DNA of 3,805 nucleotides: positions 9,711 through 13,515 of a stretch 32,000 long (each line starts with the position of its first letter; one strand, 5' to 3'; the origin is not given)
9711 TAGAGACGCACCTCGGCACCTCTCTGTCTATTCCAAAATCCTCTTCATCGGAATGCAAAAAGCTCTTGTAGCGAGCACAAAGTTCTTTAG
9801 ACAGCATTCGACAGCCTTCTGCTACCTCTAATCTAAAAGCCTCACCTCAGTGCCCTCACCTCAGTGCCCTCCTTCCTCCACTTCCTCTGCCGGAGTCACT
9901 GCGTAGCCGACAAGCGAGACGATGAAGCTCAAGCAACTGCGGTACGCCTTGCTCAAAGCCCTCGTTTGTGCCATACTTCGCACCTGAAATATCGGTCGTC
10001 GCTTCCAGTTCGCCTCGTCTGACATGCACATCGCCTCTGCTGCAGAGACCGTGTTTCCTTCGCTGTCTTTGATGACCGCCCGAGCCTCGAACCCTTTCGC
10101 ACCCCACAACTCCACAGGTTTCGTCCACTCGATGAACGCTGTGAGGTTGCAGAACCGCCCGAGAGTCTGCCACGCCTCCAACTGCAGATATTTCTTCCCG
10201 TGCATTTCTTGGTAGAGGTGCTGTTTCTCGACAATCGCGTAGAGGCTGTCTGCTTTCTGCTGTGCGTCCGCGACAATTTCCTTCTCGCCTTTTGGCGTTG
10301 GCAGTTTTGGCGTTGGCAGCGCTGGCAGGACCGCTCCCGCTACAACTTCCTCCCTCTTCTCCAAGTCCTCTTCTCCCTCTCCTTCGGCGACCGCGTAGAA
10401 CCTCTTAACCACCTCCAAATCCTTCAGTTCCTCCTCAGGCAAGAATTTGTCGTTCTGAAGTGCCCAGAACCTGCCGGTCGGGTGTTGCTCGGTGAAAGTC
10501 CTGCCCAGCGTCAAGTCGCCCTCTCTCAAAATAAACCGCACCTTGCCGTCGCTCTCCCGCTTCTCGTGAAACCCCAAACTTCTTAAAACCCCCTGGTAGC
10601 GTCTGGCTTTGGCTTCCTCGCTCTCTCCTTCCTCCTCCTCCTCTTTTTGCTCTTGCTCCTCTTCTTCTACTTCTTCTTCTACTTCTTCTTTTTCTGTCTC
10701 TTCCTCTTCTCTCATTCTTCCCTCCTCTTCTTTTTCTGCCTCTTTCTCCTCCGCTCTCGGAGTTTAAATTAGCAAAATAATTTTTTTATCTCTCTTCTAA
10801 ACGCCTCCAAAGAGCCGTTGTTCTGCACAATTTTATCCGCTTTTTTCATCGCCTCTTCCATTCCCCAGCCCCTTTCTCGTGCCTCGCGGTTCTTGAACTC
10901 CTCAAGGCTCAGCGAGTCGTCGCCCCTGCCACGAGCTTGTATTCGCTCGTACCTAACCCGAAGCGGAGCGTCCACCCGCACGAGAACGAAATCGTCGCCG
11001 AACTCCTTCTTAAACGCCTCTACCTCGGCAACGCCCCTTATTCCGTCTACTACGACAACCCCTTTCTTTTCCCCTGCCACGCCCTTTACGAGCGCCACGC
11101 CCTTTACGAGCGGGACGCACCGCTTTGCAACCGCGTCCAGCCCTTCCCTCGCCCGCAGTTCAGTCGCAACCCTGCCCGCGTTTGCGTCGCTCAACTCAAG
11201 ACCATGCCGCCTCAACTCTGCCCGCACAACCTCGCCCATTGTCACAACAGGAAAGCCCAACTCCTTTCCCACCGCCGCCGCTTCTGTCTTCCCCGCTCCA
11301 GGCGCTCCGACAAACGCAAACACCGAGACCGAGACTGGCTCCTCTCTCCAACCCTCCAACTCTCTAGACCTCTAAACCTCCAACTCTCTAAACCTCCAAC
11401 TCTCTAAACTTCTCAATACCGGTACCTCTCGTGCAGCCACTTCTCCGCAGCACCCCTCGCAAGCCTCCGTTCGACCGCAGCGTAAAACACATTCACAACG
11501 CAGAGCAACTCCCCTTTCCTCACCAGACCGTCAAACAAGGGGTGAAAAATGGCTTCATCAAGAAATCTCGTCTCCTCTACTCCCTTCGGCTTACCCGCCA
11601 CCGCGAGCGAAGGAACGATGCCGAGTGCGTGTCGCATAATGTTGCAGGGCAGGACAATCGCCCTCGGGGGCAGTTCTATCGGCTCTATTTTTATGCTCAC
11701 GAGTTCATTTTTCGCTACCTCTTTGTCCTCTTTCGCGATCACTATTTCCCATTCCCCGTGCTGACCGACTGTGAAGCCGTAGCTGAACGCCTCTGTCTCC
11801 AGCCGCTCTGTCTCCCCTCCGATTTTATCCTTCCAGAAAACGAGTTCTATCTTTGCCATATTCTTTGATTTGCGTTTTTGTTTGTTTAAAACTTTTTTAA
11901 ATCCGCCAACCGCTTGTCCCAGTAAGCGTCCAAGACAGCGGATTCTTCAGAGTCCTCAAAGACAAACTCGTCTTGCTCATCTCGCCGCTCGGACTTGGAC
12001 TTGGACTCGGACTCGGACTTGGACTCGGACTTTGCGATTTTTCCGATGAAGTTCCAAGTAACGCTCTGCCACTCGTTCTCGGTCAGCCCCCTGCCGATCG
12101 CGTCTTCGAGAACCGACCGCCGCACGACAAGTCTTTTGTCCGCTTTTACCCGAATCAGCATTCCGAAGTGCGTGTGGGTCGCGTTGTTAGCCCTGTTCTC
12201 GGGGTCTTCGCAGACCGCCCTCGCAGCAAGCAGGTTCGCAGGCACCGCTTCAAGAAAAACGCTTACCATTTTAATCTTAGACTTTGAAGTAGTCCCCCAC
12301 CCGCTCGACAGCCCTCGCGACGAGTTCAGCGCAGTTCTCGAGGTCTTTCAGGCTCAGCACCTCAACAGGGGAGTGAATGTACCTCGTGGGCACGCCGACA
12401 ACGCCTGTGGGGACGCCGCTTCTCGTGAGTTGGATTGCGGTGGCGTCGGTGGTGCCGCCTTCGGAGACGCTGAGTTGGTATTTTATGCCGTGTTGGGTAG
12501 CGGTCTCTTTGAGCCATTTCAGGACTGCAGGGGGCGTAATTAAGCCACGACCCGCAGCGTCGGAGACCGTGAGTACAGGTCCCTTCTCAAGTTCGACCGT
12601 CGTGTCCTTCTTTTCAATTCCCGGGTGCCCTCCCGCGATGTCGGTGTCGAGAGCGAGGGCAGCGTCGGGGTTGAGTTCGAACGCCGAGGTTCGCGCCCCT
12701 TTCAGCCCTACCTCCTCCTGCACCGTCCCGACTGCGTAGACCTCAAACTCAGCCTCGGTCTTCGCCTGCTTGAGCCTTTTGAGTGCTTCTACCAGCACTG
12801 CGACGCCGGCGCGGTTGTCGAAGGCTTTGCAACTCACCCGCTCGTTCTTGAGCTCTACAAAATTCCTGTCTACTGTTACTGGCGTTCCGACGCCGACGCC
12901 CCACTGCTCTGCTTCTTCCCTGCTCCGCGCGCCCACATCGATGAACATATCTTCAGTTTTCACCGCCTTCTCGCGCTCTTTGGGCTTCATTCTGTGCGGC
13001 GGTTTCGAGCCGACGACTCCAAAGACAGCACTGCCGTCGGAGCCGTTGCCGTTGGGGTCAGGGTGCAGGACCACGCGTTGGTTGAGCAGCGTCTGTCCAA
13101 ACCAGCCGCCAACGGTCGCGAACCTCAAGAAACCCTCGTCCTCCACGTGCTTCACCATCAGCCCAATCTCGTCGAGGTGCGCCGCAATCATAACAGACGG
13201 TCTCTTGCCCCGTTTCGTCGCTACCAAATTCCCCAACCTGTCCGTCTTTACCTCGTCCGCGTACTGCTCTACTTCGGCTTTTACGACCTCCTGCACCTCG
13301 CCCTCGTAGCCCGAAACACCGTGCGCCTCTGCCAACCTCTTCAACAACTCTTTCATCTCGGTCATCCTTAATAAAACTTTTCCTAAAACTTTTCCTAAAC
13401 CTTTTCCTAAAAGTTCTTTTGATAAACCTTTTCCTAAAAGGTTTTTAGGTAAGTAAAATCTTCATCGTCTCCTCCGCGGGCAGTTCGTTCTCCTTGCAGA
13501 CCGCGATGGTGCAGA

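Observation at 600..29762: Very high density of perfect short tandem duplications, with a reading-frame-dependent distribution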

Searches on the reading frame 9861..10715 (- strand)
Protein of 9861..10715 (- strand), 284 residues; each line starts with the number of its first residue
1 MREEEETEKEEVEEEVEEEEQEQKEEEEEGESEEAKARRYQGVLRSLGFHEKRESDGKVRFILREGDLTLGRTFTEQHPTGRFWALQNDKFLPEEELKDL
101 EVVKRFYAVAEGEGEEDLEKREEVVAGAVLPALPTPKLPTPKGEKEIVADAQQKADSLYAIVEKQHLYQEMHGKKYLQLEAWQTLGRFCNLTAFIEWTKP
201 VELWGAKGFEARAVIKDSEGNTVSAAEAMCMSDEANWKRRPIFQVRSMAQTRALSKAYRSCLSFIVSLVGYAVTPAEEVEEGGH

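Call 8: search_protein_families(library=pfam, proteins=[window:9861-10715:-])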
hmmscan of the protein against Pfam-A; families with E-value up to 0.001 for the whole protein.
window:9861-10715:- (284 aa): 0 families

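Call 67: search_protein_families(library=phrogs, proteins=[window:9861-10715:-], max_evalue=0.01)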
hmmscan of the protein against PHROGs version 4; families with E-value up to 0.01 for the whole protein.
window:9861-10715:- (284 aa): 1 family
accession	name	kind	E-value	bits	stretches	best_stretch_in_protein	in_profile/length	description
phrog_19042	-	unknown function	1.1e-16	62.2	1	151-280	20-146/271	-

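Call 68: search_solved_structures(query=window:9861-10715:-, max_evalue=1)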
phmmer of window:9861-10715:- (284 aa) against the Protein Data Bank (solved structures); distinct sequences matched with E-value up to 1: 0.

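Call 70: search_protein_families(library=ncbifam, proteins=[window:9861-10715:-], max_evalue=0.1)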
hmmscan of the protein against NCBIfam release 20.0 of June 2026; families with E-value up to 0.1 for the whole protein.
window:9861-10715:- (284 aa): 0 families

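Call 71: find_homologous_proteins(query=window:9861-10715:-, max_evalue=0.00001)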
Query window:9861-10715:- (284 aa): 58 proteins with E <= 0.00001 among 8000 candidates.
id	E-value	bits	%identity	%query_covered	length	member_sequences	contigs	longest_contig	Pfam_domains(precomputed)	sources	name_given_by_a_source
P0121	2.7e-178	609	99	100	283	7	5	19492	-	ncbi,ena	ncbi:MAG: hypothetical protein ACXQT6_02160 [Candidatus Methanospirareceae archaeon]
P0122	1.8e-109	383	69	86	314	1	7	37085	-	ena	-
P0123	8.5e-81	289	53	86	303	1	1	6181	-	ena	-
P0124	1.5e-79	285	50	88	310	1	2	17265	-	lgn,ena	-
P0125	1.7e-77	279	49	89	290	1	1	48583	-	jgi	jgi:hypothetical protein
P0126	7.4e-77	276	53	85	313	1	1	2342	-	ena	-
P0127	2.8e-76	275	51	87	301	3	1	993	-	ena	-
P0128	3.0e-76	274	46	95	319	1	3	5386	-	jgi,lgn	-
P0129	1.4e-75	272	49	86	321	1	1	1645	-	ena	-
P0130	1.5e-75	272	47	90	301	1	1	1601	-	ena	-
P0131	3.7e-75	271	52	85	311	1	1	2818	-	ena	-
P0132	9.3e-74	266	47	95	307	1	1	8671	-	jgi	jgi:hypothetical protein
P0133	2.1e-72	262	45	98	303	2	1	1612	-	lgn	-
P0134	4.9e-72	261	50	97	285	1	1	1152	-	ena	-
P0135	6.4e-72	260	49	97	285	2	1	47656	-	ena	-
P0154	3.8e-26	110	53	42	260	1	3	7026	PF06252.18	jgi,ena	-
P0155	1.0e-25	109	54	38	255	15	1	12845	PF06252.18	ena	-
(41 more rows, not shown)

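Call 72: find_encoding_contigs(protein=P0122, flank=10000, max_places=8)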
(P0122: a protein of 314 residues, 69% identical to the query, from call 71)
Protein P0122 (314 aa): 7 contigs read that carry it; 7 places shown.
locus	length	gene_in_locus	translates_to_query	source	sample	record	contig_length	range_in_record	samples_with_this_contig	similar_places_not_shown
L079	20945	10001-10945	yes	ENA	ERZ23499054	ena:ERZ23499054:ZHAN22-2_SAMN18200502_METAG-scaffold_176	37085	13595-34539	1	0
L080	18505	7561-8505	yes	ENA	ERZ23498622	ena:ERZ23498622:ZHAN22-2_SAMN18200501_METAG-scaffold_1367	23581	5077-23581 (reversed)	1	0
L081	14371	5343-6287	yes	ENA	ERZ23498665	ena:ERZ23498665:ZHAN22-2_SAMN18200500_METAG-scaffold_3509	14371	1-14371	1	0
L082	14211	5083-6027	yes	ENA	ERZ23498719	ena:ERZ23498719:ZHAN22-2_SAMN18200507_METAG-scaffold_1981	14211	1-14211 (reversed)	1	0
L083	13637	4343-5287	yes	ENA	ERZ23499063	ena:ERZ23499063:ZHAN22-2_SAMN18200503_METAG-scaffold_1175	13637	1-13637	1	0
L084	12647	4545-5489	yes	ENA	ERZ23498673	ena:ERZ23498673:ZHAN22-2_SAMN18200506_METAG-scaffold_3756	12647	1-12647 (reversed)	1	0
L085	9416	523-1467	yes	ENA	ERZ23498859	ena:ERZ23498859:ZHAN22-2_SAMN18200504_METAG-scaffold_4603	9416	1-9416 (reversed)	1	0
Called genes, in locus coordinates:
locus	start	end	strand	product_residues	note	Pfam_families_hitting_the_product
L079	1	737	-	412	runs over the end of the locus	PF05673:DUF815 (faint), PF01637:ATPase_2 (weak), PF13191:AAA_16, PF13401:AAA_22, PF00004:AAA, PF22606:Cdc6-ORC-like_ATPase_lid (weak), PF22703:Cdc6_lid, PF09079:WHD_Cdc6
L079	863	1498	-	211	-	PF12705:PDDEXK_1 (faint)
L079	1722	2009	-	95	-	-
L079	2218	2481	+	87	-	-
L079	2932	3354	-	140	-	PF01402:RHH_1, PF08753:NikR_C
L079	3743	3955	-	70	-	PF00125:Histone, PF15511:CENP-T_C, PF00808:CBFD_NFYB_HMF, PF15630:CENP-S (weak)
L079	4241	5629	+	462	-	PF18458:XPB_DRD, PF04851:ResIII, PF00270:DEAD, PF16203:ERCC3_RAD25_C, PF00271:Helicase_C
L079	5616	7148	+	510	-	PF05626:DUF790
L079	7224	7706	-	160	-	PF04307:YdjM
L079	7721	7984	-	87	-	PF07521:RMMBL (weak)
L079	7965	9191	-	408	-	PF12706:Lactamase_B_2, PF00753:Lactamase_B (weak)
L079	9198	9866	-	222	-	PF02697:VAPB_antitox (weak)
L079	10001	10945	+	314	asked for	-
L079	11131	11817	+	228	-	PF12705:PDDEXK_1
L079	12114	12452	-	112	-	PF01844:HNH, PF14279:HNH_5 (weak)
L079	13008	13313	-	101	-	-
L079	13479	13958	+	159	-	-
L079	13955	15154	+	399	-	PF00149:Metallophos, PF12850:Metallophos_2 (weak)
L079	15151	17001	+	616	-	-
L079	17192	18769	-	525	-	PF00932:LTD, PF13091:PLDc_2 (weak), PF00614:PLDc (faint), PF13091:PLDc_2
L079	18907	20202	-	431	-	-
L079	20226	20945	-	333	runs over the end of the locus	PF13353:Fer4_12 (weak), PF04055:Radical_SAM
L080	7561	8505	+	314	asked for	-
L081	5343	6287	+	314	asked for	-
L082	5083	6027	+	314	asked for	-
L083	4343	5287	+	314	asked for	-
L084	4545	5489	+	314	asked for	-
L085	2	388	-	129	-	?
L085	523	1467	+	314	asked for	-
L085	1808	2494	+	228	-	PF12705:PDDEXK_1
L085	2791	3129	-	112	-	PF01844:HNH, PF14279:HNH_5 (weak)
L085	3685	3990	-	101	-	-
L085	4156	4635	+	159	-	-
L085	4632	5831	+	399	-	PF00149:Metallophos, PF12850:Metallophos_2 (weak)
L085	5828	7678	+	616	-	-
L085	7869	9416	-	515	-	?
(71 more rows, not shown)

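Call 73: find_encoding_contigs(protein=P0121, flank=10000, max_places=8)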
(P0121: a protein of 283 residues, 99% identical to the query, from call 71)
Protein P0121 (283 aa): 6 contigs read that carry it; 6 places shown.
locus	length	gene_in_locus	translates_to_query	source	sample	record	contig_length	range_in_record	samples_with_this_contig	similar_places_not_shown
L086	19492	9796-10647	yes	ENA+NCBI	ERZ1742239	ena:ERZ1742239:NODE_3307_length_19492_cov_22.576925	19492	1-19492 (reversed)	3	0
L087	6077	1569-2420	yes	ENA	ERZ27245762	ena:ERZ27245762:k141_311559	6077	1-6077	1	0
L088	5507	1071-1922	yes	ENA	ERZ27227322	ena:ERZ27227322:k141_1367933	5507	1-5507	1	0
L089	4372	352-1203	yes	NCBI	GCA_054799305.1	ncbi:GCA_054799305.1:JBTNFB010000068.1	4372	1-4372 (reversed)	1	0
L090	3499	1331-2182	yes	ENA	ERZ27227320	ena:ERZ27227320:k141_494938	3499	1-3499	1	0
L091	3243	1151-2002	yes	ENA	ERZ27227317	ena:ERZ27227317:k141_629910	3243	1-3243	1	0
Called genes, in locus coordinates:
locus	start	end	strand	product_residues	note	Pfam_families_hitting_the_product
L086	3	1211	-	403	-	?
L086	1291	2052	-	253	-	-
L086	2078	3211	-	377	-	-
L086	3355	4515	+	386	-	-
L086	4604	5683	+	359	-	PF27529:AMPT (weak), PF02127:Peptidase_M18 (faint), PF04389:Peptidase_M28 (faint), PF05343:Peptidase_M42, PF01546:Peptidase_M20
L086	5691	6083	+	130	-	PF02406:MmoB_DmpM (weak)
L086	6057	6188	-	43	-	-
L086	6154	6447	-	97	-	PF13650:Asp_protease_2, PF13975:gag-asp_proteas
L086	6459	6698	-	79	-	-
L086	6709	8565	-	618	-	PF24391:HD-CE, PF01008:IF-2B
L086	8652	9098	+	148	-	PF01629:DUF22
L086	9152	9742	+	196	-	-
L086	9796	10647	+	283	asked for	-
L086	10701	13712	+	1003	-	PF14691:Fer4_20, PF07992:Pyr_redox_2, PF13450:NAD_binding_8, PF00070:Pyr_redox, PF13183:Fer4_8, PF13237:Fer4_10, PF13534:Fer4_17, PF02754:CCG, +7 more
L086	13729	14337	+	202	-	-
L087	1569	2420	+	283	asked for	-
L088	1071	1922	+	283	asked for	-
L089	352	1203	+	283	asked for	-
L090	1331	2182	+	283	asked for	-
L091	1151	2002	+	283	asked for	-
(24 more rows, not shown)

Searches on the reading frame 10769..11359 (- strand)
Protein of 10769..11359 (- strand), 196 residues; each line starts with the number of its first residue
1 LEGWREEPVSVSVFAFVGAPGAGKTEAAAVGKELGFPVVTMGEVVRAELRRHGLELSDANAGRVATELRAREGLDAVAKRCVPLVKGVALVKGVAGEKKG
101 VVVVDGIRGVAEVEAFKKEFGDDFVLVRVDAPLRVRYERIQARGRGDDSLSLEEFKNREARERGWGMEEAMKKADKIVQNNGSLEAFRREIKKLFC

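Call 8: search_protein_families(library=pfam, proteins=[window:10769-11359:-])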
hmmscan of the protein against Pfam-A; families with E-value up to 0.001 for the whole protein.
window:10769-11359:- (196 aa): 3 families
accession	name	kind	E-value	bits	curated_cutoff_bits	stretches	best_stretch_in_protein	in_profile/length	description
PF13207.12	AAA_17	-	2.9e-14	53.9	27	1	17-155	1-135/136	AAA domain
PF13238.12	AAA_18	-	2.5e-11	44.6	29.4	1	17-150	4-118/128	AAA domain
PF13671.12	AAA_33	-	2.3e-05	25.2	27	1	13-151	1-129/143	AAA domain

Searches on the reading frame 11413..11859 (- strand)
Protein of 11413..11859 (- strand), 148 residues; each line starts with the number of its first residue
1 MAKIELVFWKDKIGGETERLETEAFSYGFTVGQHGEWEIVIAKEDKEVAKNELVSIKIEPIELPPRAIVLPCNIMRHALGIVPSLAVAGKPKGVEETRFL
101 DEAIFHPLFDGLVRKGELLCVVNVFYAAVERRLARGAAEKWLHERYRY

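Call 8: search_protein_families(library=pfam, proteins=[window:11413-11859:-])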
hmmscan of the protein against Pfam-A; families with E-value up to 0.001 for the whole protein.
window:11413-11859:- (148 aa): 1 family
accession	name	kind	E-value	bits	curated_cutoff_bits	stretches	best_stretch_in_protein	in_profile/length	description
PF01629.22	DUF22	-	1.3e-30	105.7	25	1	3-111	1-106/106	Domain of unknown function DUF22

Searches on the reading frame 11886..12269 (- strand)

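Call 8: search_protein_families(library=pfam, proteins=[window:11886-12269:-])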
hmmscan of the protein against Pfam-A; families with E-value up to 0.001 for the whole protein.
window:11886-12269:- (127 aa): 1 family
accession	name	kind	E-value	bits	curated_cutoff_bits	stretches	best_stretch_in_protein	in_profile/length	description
PF02406.22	MmoB_DmpM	-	5.9e-07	30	25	1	16-82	13-79/85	MmoB/DmpM family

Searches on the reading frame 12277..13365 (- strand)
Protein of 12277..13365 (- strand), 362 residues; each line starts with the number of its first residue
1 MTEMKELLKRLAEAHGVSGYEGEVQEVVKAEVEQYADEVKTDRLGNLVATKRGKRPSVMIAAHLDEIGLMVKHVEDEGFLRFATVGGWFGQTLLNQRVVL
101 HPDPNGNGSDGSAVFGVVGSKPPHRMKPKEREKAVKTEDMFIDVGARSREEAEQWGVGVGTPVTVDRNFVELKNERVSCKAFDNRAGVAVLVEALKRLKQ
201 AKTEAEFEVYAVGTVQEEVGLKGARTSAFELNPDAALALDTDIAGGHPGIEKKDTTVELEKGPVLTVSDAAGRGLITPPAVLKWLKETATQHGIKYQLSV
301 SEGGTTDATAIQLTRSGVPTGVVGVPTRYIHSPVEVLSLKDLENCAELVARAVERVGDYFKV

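Call 14: find_encoding_contigs(protein=window:12277-13365:-, flank=10000, max_places=10)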
Protein window:12277-13365:- (362 aa): 1 contig read that carries it; 1 place shown.
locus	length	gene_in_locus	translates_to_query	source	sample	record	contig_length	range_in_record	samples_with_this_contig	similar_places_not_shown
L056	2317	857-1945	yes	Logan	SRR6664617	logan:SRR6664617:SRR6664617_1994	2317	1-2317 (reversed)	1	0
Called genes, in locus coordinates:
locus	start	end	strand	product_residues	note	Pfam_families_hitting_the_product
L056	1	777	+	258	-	?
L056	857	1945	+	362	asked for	PF27529:AMPT (weak), PF02127:Peptidase_M18 (faint), PF04389:Peptidase_M28 (faint), PF05343:Peptidase_M42, PF01546:Peptidase_M20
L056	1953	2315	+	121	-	?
